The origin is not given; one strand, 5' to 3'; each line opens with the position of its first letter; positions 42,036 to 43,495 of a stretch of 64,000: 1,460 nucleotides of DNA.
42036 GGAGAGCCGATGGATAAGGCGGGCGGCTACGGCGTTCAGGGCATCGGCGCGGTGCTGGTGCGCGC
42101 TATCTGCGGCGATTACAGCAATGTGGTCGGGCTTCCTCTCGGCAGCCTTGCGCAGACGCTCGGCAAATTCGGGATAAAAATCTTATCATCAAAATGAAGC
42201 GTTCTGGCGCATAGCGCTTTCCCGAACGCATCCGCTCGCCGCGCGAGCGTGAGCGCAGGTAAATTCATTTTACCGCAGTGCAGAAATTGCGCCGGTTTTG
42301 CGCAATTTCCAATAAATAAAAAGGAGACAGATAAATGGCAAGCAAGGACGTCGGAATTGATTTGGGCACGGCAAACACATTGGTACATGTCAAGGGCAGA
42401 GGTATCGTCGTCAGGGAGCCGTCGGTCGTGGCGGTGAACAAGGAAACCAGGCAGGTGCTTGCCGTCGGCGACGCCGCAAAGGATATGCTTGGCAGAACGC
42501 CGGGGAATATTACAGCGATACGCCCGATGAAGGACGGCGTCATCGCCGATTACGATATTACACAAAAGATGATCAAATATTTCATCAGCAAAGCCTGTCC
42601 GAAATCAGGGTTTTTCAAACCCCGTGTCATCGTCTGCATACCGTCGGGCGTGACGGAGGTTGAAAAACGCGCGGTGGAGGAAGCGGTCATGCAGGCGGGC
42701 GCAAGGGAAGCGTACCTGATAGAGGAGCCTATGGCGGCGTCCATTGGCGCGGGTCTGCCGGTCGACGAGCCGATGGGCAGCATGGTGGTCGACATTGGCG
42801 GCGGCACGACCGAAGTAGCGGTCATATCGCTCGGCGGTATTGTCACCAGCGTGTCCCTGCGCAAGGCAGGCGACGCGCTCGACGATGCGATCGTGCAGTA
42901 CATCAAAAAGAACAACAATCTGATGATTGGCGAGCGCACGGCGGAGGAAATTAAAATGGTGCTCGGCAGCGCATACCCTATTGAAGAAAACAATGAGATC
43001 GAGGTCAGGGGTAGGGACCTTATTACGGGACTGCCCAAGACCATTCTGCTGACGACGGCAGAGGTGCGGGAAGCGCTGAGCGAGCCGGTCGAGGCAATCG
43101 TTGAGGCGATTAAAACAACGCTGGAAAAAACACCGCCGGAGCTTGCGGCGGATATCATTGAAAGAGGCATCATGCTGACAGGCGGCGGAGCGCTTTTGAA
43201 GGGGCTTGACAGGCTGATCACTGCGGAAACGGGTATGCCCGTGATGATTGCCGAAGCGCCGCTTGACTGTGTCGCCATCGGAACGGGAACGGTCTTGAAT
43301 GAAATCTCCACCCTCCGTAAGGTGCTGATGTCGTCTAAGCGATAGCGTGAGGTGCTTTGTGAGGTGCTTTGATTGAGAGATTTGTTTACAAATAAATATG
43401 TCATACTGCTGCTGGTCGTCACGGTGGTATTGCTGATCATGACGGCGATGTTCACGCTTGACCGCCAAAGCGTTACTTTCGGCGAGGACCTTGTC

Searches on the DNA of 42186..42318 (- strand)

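Call 82: build_rna_model(alignment_id=A6)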
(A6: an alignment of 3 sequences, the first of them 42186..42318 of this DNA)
Model R2 built from alignment A6 (3 sequences, 147 columns); structure: RNAalifold consensus.
model positions 141; base pairs 40; branch points 3; effective number of sequences 1.05; information 0.59 bits per position. Calibrated on 0.2 Mb of random sequence (short: E-values are rough).
structure used (alignment columns):
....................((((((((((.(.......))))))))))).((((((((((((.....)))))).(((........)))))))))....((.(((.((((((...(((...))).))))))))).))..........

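Call 83: search_with_rna_model(model_id=R2, source=window, filters=off, max_evalue=1)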
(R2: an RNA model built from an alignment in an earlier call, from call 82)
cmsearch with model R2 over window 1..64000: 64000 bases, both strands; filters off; matches with E-value up to 1: 23.
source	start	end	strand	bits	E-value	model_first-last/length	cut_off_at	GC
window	58598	58739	-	152.7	1e-47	1-141/141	no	0.42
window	42188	42328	-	149.3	1.3e-46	1-141/141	no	0.5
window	22788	22891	+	40.8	1.9e-11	1-141/141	no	0.51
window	22554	22643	-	25.2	2.1e-06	1-141/141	no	0.3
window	48064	48163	-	19.7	0.00013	1-141/141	no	0.34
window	62764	62838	+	17.1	0.00085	1-141/141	no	0.27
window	58692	58721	+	15.5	0.0029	19-47/141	no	0.27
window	22495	22597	+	15.4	0.003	1-141/141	no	0.45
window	42283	42309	+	14.7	0.0054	20-46/141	no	0.48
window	3011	3116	+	14.2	0.0076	1-141/141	no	0.32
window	37362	37530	+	13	0.019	1-141/141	no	0.46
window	22666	22737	-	12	0.039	1-141/141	no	0.35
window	33445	33586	+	11.9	0.042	1-141/141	no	0.6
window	28479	28601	+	10.3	0.13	1-141/141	no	0.33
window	39213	39233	+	9.7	0.21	105-125/141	no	0.57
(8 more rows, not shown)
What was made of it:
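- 42188..42328 (-): Full-length type-B copy (B2), inserted between maf (+) and mreB (+) and bracketed by T5 on both sides on its own strand. Its head has decayed to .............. R2 scores 149.3 bits (call 83).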

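Call 84: search_with_rna_model(model_id=R2, sources=[L003, L004, L006, L008, L010, L013, L015, L016, L017, L019, L020, L021, L022, L023, L025, L026, L028, L029, L030, L034, L035, L038, L043, L044, L045, L046, L047, L048, L049, L050, L054, L055, L056, L057, L059, L061, L062, L063, L064, L065, L066, L068, L074, L076, L077, L078, L079, L080, L081, L082, L083, L094, L096, L098], max_evalue=0.1)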
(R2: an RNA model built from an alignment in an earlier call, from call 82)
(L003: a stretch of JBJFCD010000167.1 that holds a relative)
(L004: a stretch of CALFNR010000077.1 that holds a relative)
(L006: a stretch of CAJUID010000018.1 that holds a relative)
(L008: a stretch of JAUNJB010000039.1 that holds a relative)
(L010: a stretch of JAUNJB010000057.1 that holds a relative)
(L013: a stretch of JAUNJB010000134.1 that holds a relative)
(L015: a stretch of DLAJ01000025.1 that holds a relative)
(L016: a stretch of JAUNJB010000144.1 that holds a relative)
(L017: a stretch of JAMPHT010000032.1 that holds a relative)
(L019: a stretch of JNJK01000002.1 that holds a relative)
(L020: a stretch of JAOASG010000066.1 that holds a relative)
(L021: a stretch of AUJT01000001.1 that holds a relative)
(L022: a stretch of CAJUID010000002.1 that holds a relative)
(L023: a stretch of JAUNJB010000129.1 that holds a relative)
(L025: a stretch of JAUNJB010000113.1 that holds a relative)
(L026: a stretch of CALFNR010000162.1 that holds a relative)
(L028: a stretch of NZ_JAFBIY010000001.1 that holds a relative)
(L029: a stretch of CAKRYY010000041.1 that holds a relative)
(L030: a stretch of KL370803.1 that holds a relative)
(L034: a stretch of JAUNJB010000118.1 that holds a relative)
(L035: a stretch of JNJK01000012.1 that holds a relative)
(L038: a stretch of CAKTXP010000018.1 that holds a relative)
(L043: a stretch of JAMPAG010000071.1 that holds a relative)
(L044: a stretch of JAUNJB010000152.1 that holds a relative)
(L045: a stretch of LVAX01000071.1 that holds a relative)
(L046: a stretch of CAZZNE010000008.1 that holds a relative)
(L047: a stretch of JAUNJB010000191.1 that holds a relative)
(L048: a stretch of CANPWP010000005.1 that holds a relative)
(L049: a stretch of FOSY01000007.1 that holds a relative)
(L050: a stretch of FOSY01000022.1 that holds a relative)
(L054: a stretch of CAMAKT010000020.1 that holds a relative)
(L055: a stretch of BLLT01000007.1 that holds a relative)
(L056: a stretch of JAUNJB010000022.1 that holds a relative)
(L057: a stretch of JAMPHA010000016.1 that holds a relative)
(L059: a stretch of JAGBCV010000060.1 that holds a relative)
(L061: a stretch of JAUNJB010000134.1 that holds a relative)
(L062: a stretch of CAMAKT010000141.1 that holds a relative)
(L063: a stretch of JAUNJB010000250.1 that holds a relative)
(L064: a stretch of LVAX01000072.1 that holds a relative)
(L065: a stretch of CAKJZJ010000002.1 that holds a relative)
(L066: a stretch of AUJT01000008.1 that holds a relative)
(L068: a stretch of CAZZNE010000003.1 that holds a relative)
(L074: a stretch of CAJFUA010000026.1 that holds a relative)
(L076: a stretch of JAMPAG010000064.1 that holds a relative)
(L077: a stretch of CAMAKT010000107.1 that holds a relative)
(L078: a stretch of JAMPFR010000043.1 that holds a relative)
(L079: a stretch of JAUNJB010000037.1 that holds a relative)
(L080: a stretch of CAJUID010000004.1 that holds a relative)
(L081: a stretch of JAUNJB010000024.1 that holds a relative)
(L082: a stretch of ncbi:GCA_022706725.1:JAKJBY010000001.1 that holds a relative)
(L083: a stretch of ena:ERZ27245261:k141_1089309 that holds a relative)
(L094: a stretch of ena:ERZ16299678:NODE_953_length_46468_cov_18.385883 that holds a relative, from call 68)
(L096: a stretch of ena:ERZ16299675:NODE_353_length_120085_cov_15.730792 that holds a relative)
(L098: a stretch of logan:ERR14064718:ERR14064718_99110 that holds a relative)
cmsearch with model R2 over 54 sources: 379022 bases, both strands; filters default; matches with E-value up to 0.1: 17.
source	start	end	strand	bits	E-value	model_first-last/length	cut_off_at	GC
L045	57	197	+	146.9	4.6e-45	1-141/141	no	0.51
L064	3363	3478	-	86.9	1.3e-25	1-141/141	no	0.47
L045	17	122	-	28.2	1.3e-06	1-141/141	no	0.47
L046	1415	1512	-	26.6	4.2e-06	1-141/141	no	0.4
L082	3548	3620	+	22.9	6.8e-05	1-141/141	no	0.33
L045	3572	3672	+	22.7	7.9e-05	1-141/141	no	0.4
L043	4011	4081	-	19.5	0.00087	1-141/141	no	0.39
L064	3433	3459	+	17.8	0.0031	20-46/141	no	0.48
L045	3480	3596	-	16.1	0.011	1-141/141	no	0.33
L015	2196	2310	-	15.7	0.015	1-141/141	no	0.43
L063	1954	2144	+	15.3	0.02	1-141/141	no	0.55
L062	4686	4834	+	15.2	0.021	1-141/141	no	0.48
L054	2944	3092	+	15.1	0.023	1-141/141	no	0.47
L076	793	915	-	14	0.051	1-141/141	no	0.43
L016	2668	2781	-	13.6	0.071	1-141/141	no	0.51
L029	7877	7968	+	13.3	0.088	1-141/141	no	0.32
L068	4722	4786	+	13.2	0.096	1-141/141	no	0.34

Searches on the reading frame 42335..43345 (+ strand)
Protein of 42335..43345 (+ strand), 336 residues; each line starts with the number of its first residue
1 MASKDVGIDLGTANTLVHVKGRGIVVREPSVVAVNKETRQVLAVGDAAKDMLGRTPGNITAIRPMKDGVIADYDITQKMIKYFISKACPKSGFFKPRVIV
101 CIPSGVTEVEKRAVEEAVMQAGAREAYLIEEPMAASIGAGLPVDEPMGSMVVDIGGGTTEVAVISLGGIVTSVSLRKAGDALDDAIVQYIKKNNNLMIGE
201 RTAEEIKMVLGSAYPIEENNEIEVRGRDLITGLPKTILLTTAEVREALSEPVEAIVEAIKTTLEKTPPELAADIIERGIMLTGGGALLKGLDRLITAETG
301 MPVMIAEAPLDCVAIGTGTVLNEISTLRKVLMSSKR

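Call 65: find_homologous_proteins(query=window:42335-43345:+, max_evalue=1e-100)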
Query window:42335-43345:+ (336 aa): 7970 proteins with E <= 1e-100 among 8000 candidates; the best 120 are listed.
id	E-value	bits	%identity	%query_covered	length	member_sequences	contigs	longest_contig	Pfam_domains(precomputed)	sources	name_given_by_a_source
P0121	3.3e-206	702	100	100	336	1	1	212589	PF00012.27,PF25216.1,PF06723.20,PF14450.13,PF00022.26,PF11104.15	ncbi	-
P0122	3.5e-189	646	-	-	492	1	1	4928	PF00012.27,PF25216.1,PF06723.20,PF14450.13,PF21522.4,PF00022.26,PF11104.15,PF06277.18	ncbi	-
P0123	3.3e-184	629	-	-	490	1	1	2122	PF00012.27,PF06723.20,PF14450.13,PF00022.26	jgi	jgi:rod shape-determining protein MreB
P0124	3.8e-180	616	85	100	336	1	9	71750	PF00012.27,PF25216.1,PF06723.20,PF14450.13,PF00022.26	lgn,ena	-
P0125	7.1e-179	612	-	-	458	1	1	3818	PF00012.27,PF06723.20,PF02541.23,PF14450.13,PF21522.4,PF00022.26,PF11104.15,PF06277.18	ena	-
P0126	2.2e-177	607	84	100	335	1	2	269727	PF00012.27,PF06723.20,PF14450.13,PF00022.26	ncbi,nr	ncbi:MAG: Rod shape-determining protein MreB [Firmicutes bacterium ADurb.Bin193]|nr:MAG: Rod shape-d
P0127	5.6e-177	606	84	100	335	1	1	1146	PF00012.27,PF25216.1,PF06723.20,PF14450.13,PF00022.26,PF11104.15,PF06277.18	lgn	-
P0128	1.8e-174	598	83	100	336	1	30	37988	PF00012.27,PF06723.20,PF14450.13,PF00022.26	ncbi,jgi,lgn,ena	jgi:rod shape-determining protein MreB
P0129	1.3e-173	595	82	100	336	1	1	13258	PF00012.27,PF06723.20,PF14450.13,PF00022.26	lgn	-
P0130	2.2e-173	594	82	100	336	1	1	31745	PF00012.27,PF06723.20,PF14450.13,PF00022.26,PF11104.15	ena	-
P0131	3.9e-173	593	81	100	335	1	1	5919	PF00012.27,PF25216.1,PF06723.20,PF14450.13,PF00022.26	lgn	-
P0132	1.1e-171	588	82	100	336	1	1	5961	PF00012.27,PF06723.20,PF14450.13,PF00022.26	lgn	-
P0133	2.1e-169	581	79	100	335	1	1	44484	PF00012.27,PF06723.20,PF14450.13,PF00022.26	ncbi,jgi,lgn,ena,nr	ncbi:MAG: rod shape-determining protein [Firmicutes bacterium]|nr:rod shape-determining protein [Bac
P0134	1.5e-168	578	82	97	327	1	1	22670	PF00012.27,PF25216.1,PF06723.20,PF14450.13,PF00022.26,PF11104.15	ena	-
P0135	2.4e-168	577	79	100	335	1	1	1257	PF00012.27,PF06723.20,PF14450.13,PF00022.26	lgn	-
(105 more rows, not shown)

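Call 67: find_encoding_contigs(protein=P0122, flank=3000, max_places=2)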
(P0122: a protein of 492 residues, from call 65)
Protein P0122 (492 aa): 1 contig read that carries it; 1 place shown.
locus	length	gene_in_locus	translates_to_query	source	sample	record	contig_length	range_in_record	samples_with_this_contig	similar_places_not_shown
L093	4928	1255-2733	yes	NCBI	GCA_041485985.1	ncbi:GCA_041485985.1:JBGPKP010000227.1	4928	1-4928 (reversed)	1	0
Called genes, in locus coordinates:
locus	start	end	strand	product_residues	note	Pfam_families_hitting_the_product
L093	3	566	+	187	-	?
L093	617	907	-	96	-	PF01797:Y1_Tnp (weak)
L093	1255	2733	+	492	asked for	PF06723:MreB_Mbl, PF11104:PilM_2 (faint), PF00012:HSP70, PF00022:Actin, PF06723:MreB_Mbl, PF25216:Volactin, PF00012:HSP70, PF14450:FtsA, +2 more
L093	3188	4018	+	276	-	PF04085:MreC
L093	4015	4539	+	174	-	PF04093:MreD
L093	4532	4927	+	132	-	?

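Call 68: find_encoding_contigs(protein=P0124, flank=2500, max_places=2)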
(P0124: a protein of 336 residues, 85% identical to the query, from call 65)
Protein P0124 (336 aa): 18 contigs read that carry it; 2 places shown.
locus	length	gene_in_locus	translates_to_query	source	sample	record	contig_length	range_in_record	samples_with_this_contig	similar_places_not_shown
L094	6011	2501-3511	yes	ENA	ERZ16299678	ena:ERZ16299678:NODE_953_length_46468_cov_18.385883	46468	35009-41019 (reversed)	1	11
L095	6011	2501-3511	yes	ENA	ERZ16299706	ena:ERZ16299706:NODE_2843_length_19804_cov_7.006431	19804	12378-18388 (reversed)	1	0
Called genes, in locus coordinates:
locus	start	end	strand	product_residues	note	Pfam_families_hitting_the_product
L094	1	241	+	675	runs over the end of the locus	PF01136:Peptidase_U32, PF12392:DUF3656, PF01136:Peptidase_U32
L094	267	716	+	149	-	PF00692:dUTPase, PF22769:DCD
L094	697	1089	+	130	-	PF07009:NusG_II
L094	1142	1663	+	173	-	PF07456:Hpre_diP_synt_I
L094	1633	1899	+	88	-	PF14209:DUF4321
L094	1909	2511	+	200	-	PF02545:Maf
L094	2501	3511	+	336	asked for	PF06723:MreB_Mbl, PF00022:Actin, PF25216:Volactin (weak), PF00012:HSP70, PF14450:FtsA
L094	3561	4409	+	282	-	PF04085:MreC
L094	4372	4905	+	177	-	PF04093:MreD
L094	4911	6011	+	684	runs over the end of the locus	PF03717:PBP_dimer, PF00905:Transpeptidase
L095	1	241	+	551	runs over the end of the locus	?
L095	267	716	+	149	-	PF00692:dUTPase, PF22769:DCD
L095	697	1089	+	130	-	PF07009:NusG_II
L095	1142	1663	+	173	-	PF07456:Hpre_diP_synt_I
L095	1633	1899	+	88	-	PF14209:DUF4321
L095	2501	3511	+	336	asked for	PF06723:MreB_Mbl, PF00022:Actin, PF25216:Volactin (weak), PF00012:HSP70, PF14450:FtsA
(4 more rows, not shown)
